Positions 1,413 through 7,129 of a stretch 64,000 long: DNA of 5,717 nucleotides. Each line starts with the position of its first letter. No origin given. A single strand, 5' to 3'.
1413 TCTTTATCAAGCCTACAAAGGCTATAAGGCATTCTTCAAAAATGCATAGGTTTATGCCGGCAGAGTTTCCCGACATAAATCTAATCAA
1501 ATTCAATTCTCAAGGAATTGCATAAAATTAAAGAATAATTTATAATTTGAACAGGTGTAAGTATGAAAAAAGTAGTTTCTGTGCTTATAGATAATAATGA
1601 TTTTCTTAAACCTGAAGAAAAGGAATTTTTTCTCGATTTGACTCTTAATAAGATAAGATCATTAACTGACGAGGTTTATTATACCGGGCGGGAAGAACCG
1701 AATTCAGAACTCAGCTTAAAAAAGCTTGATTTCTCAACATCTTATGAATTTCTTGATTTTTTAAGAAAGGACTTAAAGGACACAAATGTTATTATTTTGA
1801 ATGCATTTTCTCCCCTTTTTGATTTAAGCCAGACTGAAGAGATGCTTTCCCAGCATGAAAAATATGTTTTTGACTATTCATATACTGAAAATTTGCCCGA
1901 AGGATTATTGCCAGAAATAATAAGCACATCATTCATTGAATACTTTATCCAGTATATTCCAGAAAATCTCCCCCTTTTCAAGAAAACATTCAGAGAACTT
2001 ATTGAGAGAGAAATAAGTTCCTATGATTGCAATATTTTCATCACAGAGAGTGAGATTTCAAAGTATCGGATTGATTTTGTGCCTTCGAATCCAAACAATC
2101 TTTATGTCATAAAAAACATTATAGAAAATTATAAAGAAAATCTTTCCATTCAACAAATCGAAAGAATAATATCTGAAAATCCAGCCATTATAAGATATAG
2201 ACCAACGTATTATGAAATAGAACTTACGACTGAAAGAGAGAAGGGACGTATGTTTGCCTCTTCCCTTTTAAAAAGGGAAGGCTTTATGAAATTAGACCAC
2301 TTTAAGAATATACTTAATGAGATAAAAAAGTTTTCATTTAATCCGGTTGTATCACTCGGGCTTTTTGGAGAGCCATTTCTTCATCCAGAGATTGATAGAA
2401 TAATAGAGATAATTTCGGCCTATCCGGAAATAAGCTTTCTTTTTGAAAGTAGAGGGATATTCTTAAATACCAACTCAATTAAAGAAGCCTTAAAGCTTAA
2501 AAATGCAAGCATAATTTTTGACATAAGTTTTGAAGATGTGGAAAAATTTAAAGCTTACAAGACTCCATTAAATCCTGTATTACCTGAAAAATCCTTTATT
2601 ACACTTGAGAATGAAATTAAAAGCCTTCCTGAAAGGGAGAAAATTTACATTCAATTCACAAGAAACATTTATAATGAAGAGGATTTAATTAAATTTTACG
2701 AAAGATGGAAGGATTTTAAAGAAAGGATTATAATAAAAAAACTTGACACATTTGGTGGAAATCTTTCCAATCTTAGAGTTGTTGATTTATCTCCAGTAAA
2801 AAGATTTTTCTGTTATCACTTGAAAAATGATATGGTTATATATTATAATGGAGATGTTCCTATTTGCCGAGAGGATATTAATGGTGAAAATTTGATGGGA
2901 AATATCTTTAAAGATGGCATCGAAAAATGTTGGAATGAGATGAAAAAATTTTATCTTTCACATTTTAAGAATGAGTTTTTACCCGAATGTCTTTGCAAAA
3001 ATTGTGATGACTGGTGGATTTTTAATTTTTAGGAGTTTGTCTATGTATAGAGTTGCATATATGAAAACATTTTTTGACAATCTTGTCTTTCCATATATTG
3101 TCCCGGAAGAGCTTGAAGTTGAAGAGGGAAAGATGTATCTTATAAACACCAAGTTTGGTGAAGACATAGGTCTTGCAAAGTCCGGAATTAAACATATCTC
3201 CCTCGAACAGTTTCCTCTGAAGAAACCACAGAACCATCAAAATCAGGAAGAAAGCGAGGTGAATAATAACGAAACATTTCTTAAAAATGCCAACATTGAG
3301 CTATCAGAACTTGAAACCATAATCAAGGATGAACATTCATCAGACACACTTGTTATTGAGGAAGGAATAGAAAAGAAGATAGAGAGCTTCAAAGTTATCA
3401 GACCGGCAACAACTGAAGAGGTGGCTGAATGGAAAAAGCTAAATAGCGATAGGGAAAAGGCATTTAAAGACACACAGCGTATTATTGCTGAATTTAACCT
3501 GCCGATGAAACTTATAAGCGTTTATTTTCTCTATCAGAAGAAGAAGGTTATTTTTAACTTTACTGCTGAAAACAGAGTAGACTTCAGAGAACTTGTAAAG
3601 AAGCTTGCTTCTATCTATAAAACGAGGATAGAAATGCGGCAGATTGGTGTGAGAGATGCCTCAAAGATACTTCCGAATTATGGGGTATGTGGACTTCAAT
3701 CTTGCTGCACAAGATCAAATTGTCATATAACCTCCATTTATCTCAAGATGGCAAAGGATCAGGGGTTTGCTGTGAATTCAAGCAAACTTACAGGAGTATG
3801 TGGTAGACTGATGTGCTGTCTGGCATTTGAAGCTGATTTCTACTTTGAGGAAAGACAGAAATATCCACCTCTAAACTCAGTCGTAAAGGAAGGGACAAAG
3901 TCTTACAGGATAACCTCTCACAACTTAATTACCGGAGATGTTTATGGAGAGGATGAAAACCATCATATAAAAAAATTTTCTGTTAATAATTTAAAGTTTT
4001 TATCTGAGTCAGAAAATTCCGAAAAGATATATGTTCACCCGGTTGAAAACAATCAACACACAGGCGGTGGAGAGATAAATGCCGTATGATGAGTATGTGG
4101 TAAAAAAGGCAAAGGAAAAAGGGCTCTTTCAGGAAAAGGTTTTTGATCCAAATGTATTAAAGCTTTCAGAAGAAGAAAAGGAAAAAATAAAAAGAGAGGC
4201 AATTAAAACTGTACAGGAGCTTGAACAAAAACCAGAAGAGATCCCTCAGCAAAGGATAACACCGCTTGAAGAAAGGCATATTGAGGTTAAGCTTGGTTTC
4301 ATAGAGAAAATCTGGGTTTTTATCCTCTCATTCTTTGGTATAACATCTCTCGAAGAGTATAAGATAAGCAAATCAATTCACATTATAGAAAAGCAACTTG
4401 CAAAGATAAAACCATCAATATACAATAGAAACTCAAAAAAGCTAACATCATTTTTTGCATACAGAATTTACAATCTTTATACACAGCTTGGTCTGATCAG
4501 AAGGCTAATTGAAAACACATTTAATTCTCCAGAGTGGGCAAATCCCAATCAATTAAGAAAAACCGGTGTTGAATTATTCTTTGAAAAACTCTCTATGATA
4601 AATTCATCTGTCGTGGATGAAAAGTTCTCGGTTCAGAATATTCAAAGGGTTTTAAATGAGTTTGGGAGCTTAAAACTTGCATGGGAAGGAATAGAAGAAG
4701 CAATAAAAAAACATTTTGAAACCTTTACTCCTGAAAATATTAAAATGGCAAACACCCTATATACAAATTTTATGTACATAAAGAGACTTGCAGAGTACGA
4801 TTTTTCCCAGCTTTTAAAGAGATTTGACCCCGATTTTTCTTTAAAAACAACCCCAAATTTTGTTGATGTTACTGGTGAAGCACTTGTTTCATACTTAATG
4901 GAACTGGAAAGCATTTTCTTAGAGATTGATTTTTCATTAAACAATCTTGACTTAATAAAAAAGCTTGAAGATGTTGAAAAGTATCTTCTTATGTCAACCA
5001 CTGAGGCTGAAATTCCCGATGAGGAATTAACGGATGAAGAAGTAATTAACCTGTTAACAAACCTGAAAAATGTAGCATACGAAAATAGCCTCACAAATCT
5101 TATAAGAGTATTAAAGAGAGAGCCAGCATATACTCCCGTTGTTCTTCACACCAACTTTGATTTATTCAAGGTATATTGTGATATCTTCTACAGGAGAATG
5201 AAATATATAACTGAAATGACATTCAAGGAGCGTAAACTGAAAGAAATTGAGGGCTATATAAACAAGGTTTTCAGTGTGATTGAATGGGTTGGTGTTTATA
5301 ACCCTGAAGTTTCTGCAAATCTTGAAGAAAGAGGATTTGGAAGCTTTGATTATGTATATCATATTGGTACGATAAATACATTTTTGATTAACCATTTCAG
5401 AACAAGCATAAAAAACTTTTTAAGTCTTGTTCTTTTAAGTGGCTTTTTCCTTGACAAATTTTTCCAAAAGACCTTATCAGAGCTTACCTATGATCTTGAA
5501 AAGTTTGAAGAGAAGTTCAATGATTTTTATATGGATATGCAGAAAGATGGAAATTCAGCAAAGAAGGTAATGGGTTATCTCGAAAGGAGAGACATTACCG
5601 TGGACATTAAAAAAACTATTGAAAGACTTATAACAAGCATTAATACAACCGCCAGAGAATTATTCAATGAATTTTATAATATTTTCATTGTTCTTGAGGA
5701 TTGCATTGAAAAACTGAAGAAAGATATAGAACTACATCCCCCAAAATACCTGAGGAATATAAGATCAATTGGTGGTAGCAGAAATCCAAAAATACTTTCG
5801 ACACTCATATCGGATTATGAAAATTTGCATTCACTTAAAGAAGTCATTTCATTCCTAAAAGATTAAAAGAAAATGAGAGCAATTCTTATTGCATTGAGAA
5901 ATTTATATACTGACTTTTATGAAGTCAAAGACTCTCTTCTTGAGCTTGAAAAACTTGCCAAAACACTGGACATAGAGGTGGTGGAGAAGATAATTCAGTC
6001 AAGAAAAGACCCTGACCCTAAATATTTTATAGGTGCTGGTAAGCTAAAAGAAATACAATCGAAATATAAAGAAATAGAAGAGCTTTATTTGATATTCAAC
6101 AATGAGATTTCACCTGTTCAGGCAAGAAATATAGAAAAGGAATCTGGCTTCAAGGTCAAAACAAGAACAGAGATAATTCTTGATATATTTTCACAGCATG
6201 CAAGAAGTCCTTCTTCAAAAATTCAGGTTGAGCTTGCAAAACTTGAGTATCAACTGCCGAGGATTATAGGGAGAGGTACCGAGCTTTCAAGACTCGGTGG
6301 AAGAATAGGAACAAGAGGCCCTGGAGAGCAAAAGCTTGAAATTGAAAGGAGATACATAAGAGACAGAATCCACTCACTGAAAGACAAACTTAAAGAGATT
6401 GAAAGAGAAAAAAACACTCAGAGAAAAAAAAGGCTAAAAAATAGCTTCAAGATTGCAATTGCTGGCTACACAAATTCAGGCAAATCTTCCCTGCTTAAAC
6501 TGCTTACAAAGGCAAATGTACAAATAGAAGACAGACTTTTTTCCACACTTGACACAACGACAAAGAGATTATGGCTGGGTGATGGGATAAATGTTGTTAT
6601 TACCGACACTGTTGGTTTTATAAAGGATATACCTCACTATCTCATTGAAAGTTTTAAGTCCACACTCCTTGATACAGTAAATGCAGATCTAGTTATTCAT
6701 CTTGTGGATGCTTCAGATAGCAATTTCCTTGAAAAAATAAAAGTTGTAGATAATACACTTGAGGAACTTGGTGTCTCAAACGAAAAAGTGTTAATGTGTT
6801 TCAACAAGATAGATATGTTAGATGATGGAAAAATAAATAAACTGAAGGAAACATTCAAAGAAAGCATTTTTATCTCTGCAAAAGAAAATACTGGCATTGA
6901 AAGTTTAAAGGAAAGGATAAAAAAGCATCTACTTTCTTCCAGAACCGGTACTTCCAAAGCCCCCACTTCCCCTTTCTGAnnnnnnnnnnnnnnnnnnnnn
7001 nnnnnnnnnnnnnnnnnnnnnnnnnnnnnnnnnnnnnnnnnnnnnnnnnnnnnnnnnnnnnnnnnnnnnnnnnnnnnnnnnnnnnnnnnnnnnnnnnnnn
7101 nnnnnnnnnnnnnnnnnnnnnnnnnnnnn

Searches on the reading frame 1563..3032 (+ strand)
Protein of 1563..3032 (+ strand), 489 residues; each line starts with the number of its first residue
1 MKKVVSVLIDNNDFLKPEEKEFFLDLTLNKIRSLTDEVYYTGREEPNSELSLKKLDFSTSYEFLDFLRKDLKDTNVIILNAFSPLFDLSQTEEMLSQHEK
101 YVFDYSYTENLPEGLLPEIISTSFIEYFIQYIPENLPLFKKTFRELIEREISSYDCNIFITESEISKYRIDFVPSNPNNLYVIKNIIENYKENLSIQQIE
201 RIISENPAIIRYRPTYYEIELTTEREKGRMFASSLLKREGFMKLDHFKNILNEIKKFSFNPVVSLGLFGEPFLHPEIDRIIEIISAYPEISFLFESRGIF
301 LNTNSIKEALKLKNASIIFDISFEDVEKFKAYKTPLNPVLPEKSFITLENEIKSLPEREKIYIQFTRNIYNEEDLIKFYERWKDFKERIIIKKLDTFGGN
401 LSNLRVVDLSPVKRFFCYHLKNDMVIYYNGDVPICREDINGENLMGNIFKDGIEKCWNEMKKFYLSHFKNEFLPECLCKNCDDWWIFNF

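Call 51: search_protein_families(library=pfam, proteins=[window:1563-3032:+], max_evalue=0.00001)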
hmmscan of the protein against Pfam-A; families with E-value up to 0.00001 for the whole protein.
window:1563-3032:+ (489 aa): 1 family
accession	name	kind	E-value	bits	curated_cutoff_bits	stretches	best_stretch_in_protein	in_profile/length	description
PF13186.11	SPASM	-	1.8e-06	28.6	21.5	1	417-482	1-67/67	Iron-sulfur cluster-binding domain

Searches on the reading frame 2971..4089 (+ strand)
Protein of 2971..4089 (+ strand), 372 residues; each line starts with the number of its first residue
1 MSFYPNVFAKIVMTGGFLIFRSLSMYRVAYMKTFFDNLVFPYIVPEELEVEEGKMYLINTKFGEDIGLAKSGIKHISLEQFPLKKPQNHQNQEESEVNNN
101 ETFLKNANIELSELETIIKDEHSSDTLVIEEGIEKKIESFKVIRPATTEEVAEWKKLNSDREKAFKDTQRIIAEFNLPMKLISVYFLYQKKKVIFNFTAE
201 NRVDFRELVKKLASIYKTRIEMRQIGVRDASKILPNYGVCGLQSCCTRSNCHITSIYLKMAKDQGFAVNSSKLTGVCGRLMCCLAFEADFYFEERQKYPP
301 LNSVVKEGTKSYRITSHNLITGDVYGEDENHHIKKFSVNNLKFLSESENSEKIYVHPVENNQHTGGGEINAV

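Call 51: search_protein_families(library=pfam, proteins=[window:2971-4089:+], max_evalue=0.00001)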
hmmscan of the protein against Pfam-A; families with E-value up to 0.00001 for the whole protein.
window:2971-4089:+ (372 aa): 1 family
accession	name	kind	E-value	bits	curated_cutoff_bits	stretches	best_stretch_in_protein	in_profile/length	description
PF04468.17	PSP1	-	1.5e-29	102.6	27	1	141-225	2-86/86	PSP1 C-terminal conserved region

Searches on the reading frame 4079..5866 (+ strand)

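Call 51: search_protein_families(library=pfam, proteins=[window:4079-5866:+], max_evalue=0.00001)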
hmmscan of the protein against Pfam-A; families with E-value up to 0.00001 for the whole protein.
window:4079-5866:+ (595 aa): 1 family
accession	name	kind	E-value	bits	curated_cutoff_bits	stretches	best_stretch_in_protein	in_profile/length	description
PF17239.7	DUF5312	-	8e-16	58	25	1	21-585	3-548/553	Family of unknown function (DUF5312)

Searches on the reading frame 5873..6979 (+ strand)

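Call 51: search_protein_families(library=pfam, proteins=[window:5873-6979:+], max_evalue=0.00001)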
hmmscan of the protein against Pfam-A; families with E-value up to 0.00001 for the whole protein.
window:5873-6979:+ (368 aa): 6 families
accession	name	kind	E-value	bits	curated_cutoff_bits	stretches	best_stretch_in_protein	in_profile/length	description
PF16360.10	GTP-bdg_M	-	4.3e-29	101.3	29.5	1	109-187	1-79/79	GTP-binding GTPase Middle Region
PF13167.11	GTP-bdg_N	-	1.6e-28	99.6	25.4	1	20-106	2-88/89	GTP-binding GTPase N-terminal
PF01926.29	MMR_HSR1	-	4.5e-19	69.1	21.9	1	193-312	1-113/113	50S ribosome-binding GTPase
PF02421.24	FeoB_N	-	8.7e-09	35.5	27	1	193-349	2-156/156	Ferrous iron transport protein B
PF16897.10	MMR_HSR1_Xtn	-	6.4e-08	33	35.2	1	305-353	57-104/106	C-terminal region of MMR_HSR1 domain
PF03193.22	RsgA_GTPase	-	1.9e-07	31.5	30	0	270-353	22-108/174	RsgA GTPase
